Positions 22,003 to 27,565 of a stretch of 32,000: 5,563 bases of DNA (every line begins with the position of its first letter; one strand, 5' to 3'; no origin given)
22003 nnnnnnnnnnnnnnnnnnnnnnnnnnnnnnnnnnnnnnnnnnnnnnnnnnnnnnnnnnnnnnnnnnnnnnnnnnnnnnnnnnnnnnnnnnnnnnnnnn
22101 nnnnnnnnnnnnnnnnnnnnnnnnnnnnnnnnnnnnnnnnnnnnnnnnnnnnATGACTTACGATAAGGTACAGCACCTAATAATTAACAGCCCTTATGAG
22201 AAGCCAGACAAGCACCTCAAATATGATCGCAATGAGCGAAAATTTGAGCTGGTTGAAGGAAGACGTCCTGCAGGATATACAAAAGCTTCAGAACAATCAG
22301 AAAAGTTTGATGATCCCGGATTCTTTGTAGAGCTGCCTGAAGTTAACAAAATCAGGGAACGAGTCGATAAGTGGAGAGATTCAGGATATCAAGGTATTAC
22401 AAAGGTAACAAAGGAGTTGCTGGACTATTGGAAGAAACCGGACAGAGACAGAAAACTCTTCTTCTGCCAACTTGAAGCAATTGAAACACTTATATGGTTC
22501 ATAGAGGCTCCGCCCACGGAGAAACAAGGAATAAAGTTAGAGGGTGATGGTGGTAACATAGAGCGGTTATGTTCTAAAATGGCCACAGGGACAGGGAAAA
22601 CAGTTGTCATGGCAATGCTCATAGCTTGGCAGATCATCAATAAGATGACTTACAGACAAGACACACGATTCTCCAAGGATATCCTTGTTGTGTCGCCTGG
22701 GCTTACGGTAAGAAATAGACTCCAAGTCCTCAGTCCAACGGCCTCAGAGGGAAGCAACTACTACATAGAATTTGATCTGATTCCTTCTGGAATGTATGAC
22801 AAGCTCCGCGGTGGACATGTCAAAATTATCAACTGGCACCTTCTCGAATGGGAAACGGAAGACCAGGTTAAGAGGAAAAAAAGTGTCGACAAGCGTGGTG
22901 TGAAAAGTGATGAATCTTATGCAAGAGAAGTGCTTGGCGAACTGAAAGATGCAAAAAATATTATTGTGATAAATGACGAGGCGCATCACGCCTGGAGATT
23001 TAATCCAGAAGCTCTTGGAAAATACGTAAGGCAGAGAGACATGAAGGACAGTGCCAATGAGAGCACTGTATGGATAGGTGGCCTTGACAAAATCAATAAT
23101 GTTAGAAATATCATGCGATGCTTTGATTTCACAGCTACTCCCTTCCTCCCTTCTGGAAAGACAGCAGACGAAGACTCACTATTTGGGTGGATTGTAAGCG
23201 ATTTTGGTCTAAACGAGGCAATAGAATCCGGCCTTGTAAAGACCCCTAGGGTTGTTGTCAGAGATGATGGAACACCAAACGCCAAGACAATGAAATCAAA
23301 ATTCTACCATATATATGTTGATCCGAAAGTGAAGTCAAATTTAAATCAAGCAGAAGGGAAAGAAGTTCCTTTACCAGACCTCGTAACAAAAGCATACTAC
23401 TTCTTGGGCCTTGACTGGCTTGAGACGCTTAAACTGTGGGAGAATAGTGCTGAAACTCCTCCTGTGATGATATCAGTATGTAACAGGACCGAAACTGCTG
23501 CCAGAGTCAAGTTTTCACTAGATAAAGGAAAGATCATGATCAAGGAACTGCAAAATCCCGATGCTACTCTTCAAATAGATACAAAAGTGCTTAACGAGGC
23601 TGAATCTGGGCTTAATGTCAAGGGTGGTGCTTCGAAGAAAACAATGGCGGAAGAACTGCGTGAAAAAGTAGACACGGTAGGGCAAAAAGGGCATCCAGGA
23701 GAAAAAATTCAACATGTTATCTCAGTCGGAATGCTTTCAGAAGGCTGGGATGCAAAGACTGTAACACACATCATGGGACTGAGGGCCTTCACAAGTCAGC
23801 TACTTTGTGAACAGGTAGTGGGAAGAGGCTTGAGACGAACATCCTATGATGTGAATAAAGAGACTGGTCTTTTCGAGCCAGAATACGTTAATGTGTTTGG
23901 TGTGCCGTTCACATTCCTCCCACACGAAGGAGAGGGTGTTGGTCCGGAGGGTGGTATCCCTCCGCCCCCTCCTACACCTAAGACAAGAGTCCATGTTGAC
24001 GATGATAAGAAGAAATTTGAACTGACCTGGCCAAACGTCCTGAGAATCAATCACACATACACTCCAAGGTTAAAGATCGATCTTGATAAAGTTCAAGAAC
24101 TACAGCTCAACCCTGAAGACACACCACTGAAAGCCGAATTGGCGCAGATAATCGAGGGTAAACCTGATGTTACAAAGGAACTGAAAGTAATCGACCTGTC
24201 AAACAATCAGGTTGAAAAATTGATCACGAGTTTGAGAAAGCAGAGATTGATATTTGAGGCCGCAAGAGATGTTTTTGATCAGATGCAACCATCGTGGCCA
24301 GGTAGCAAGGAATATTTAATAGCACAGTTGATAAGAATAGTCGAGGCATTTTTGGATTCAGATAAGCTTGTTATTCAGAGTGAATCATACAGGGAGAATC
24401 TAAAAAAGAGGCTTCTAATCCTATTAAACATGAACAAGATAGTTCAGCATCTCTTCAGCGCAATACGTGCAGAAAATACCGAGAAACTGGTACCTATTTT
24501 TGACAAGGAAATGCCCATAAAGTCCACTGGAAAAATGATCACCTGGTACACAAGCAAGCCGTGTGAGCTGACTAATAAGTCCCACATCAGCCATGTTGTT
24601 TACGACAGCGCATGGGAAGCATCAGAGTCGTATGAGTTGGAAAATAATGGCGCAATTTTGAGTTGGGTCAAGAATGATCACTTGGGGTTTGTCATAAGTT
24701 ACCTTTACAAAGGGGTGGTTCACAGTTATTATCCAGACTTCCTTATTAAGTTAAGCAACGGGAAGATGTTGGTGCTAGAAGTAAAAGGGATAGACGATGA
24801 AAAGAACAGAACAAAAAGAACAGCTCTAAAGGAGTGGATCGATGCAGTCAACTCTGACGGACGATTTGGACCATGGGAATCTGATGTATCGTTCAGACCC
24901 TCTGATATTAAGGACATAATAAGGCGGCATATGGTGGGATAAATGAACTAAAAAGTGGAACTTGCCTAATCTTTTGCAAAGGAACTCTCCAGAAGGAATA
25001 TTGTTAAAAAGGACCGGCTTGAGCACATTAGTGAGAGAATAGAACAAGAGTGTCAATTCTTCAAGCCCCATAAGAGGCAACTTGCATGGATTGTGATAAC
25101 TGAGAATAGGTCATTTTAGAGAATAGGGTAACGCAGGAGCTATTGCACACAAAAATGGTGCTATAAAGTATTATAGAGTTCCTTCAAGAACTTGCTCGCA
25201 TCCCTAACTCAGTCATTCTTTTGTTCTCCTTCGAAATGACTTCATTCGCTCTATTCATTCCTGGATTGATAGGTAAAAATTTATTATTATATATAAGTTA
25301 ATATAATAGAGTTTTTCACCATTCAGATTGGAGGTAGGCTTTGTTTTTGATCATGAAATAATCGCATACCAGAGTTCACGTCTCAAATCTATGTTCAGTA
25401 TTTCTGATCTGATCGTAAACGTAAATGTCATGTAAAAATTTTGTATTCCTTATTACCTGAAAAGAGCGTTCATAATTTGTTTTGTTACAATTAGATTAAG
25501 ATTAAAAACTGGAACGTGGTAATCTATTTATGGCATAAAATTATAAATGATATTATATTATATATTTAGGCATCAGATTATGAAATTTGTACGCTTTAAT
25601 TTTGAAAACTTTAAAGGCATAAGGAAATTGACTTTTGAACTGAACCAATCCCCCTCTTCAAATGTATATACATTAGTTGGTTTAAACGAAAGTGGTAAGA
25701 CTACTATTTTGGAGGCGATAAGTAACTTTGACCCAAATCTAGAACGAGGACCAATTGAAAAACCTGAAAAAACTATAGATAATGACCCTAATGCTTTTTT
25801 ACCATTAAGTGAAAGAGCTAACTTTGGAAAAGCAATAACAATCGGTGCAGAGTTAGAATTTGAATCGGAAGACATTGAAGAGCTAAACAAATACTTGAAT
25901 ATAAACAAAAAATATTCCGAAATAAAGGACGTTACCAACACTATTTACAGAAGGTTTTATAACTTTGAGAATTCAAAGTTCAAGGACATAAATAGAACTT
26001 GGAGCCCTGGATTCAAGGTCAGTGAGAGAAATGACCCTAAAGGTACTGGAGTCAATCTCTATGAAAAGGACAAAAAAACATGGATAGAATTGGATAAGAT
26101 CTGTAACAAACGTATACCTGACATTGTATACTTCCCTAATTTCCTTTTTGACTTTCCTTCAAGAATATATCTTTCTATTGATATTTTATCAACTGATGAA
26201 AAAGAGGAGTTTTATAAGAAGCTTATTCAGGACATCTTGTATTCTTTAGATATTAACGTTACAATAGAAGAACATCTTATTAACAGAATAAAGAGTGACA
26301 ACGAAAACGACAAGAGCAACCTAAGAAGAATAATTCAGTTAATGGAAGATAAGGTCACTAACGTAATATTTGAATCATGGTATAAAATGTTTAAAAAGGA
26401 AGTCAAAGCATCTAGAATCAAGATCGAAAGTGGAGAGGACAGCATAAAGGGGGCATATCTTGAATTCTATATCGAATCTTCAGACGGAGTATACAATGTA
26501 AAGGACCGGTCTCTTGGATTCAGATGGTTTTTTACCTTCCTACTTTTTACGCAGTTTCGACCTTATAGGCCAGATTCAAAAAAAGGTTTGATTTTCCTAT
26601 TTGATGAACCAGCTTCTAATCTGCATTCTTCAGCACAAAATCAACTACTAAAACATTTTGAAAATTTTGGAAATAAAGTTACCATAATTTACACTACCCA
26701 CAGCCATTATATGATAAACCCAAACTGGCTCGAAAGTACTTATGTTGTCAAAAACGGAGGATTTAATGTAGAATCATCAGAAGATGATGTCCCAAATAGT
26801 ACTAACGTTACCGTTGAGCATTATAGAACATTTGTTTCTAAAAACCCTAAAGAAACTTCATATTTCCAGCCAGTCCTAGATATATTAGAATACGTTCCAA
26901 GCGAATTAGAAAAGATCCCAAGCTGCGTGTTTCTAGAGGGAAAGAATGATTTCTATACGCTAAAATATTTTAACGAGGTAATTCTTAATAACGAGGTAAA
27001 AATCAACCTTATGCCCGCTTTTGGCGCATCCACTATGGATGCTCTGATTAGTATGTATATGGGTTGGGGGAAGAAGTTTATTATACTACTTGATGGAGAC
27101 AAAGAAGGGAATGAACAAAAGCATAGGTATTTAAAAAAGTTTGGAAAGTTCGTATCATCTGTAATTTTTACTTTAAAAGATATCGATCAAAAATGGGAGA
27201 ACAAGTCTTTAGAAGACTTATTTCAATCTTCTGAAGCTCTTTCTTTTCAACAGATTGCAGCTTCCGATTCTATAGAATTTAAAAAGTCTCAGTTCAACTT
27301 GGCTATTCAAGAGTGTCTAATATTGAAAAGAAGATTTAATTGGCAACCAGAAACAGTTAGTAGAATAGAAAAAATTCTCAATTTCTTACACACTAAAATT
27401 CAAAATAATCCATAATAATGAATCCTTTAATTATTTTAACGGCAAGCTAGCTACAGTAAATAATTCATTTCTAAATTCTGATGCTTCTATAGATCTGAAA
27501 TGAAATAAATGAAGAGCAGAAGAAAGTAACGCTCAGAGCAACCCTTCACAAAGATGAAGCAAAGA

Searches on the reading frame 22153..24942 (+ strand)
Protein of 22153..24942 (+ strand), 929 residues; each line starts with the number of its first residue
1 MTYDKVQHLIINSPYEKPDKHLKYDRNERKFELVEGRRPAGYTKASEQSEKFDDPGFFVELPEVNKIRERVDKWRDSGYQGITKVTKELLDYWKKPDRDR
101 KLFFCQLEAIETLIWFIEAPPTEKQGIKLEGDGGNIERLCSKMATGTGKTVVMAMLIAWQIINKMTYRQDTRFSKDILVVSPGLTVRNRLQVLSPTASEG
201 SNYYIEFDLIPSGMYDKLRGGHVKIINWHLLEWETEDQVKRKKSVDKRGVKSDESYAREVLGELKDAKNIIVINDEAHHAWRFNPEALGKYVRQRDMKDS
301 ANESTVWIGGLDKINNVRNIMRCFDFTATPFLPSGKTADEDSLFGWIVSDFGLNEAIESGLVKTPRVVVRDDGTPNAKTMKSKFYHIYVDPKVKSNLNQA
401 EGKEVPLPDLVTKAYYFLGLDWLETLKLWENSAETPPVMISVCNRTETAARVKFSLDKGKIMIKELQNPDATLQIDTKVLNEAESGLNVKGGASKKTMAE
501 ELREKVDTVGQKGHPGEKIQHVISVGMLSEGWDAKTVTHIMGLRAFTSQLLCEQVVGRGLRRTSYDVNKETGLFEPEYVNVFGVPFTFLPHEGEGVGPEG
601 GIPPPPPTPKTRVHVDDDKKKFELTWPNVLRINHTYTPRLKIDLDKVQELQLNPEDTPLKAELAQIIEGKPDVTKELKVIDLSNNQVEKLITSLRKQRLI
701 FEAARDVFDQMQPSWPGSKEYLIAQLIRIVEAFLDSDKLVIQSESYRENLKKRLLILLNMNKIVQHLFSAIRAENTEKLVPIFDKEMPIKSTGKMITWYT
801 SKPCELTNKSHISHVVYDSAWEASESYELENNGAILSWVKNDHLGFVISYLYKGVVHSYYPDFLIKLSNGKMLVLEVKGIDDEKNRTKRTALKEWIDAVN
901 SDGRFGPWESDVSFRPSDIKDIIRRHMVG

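Call 11: search_protein_families(library=pfam, proteins=[window:22153-24942:+], max_evalue=0.01)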
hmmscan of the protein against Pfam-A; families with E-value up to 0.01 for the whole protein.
window:22153-24942:+ (929 aa): 3 families
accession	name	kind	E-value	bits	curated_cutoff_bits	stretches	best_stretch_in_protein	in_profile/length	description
PF04851.21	ResIII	-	2.7e-08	34.3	22.5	1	104-330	6-162/164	Type III restriction enzyme, res subunit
PF18766.7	SWI2_SNF2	-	0.00027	21.1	26.7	1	257-363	110-186/221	SWI2/SNF2 ATPase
PF05367.17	Phage_endo_I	-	0.00088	19.4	29.1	1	812-894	10-83/149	Phage endonuclease I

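Call 41: search_protein_families(library=ncbifam, proteins=[window:22153-24942:+], max_evalue=0.01)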
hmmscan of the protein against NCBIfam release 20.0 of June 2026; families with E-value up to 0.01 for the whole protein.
window:22153-24942:+ (929 aa): 5 families
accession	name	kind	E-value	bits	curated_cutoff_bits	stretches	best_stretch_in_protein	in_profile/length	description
NF046055.1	restr_BPTD_3080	equivalog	0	1067.1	800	1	7-926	2-969/970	BPTD_3080 family restriction endonuclease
NF053632.1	heli_RadD_YejH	equivalog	0.00016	20.1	720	1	517-563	297-343/573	DNA repair helicase RadD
NF046051.1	restrict_EcoAI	equivalog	0.00049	18.6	550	0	138-165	179-205/768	EcoAI/FtnUII family type I restriction enzme subunit R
NF008521.0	PRK11448.1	equivalog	0.0012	16.9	729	0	521-570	759-807/1123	type I restriction-modification system endonuclease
NF012027.0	PRK15483.1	equivalog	0.0054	14.7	564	0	524-561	507-544/986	type III restriction-modification system endonuclease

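Call 42: search_protein_families(library=padloc, proteins=[window:22153-24942:+], max_evalue=0.001)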
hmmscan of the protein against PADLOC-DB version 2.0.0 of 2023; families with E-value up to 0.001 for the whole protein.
window:22153-24942:+ (929 aa): 2 families
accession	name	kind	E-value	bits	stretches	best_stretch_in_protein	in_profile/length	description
PDLC03648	REase_III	-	7.6e-11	38.9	1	517-563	309-355/871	Type III restriction enzyme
PDLC03650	REase_III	-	1e-05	22.2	0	830-889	795-854/898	Type III restriction enzyme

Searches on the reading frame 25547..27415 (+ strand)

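Call 7: search_protein_families(library=pfam, proteins=[window:25547-27415:+], max_evalue=0.01)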
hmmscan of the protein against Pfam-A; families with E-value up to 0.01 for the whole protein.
window:25547-27415:+ (622 aa): 5 families
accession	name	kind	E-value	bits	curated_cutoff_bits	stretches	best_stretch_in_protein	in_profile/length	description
PF13175.12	AAA_15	-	9.5e-21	75.3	32.1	1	12-390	1-374/374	AAA ATPase domain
PF13304.12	AAA_21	-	1.2e-09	39.1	27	1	42-390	3-303/304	AAA domain, putative AbiEii toxin, Type IV TA system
PF02463.25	SMC_N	-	3.5e-05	23.8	40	0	16-59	4-45/220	RecF/RecN/SMC N terminal domain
PF13514.12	AAA_27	-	0.0011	19.1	22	1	12-60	1-48/206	AAA domain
PF00004.35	AAA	-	0.006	17.5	21.2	0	358-395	79-119/131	ATPase family associated with various cellular activities (AAA)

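Call 41: search_protein_families(library=ncbifam, proteins=[window:25547-27415:+], max_evalue=0.01)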
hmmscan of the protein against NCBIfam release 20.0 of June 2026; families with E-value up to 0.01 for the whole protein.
window:25547-27415:+ (622 aa): 21 families
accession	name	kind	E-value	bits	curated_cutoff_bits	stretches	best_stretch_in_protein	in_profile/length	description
TIGR00611.2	recf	equivalog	1.2e-07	31.2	172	1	17-59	4-42/339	DNA replication/repair protein RecF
TIGR00972.1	3a0107s01c2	equivalog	1.2e-05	24.8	343.2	0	349-386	165-202/248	phosphate ABC transporter ATP-binding protein PstB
TIGR03608.1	L_ocin_972_ABC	subfamily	1.9e-05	24.3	254.85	0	348-390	154-197/206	putative bacteriocin export ABC transporter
TIGR02673.1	FtsE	equivalog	9.7e-05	22.1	264.85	0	349-391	158-201/214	cell division ATP-binding protein FtsE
NF010068.0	PRK13548.1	equivalog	0.00015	20.9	261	0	344-422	159-237/261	heme ABC transporter ATP-binding protein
TIGR04521.1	ECF_ATPase_2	equivalog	0.00015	20.9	330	1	349-418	165-235/279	energy-coupling factor transporter ATPase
TIGR03411.1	urea_trans_UrtD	equivalog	0.00031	20.5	304.1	1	15-59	8-49/242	urea ABC transporter ATP-binding protein UrtD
NF041760.1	PtuA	equivalog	0.00037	19.5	500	1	9-386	47-416/524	retron Ec78 anti-phage system effector ATPase PtuA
NF000355.4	ribo_prot_ABC_F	equivalog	0.0004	19.4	380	0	349-391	138-178/499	ribosomal protection-like ABC-F family protein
NF040873.1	AztA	equivalog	0.00052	19.6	220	0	349-388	140-180/191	zinc ABC transporter ATP-binding protein AztA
TIGR03375.1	type_I_sec_LssB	subfamily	0.00067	18.1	693.1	1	348-391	623-666/696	type I secretion system permease/ATPase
NF038007.1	ABC_ATP_DarD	equivalog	0.0009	18.8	375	0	349-387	162-201/218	darobactin export ABC transporter ATP-binding protein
TIGR00064.1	ftsY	equivalog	0.0014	18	260.7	0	30-59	71-100/279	signal recognition particle-docking protein FtsY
TIGR02857.1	CydD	equivalog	0.0016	17.5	435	0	349-389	479-519/529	thiol reductant ABC exporter subunit CydD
TIGR01166.1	cbiO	subfamily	0.0022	17.5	211.8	0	28-59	11-39/190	cobalt ABC transporter, ATP-binding protein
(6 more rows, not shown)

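Call 42: search_protein_families(library=padloc, proteins=[window:25547-27415:+], max_evalue=0.001)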
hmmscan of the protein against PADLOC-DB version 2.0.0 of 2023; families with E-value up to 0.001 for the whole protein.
window:25547-27415:+ (622 aa): 49 families (the best 25 are shown)
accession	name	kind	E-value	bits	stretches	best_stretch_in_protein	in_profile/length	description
PDLC02979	AriA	-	1.5e-21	75.6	1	12-390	1-373/373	-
PDLC02335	AbiLi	-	8.8e-14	49.3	1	9-395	46-243/326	AbiLi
PDLC04135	mad3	-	8.5e-12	43.3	2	14-59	2-43/374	mads_3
PDLC02980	AriA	-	7.1e-11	40.6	1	42-391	3-304/304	-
PDLC00271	PtuA1|PtuA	-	1.4e-10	39.3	1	12-59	1-44/421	AAA ATPase domain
PDLC00289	PtuA1|PtuA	-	1.8e-10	38.4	1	12-134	1-123/404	AAA ATPase domain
PDLC00102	GajA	-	3.5e-10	37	1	14-59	3-44/532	AAA ATPase domain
PDLC02358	Old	-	8.2e-10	36.1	2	17-60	7-45/578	Old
PDLC04164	AriA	-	3.2e-09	34.7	1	210-394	78-240/253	-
PDLC00284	PtuA1|PtuA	-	3.2e-09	34.2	1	7-60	55-105/545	AAA ATPase domain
PDLC04168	GajA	-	1.1e-08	32.2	1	13-59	3-45/570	-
PDLC00290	PtuA1|PtuA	-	2.9e-08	31.5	1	344-403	267-326/414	AAA ATPase domain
PDLC00278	PtuA1|PtuA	-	3.2e-08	31.3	1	12-60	1-45/436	AAA ATPase domain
PDLC00067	GajA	-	5e-08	29.9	1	298-392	251-348/604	AAA ATPase domain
PDLC03878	NsnB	-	7.1e-08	30.6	1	17-391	5-282/345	-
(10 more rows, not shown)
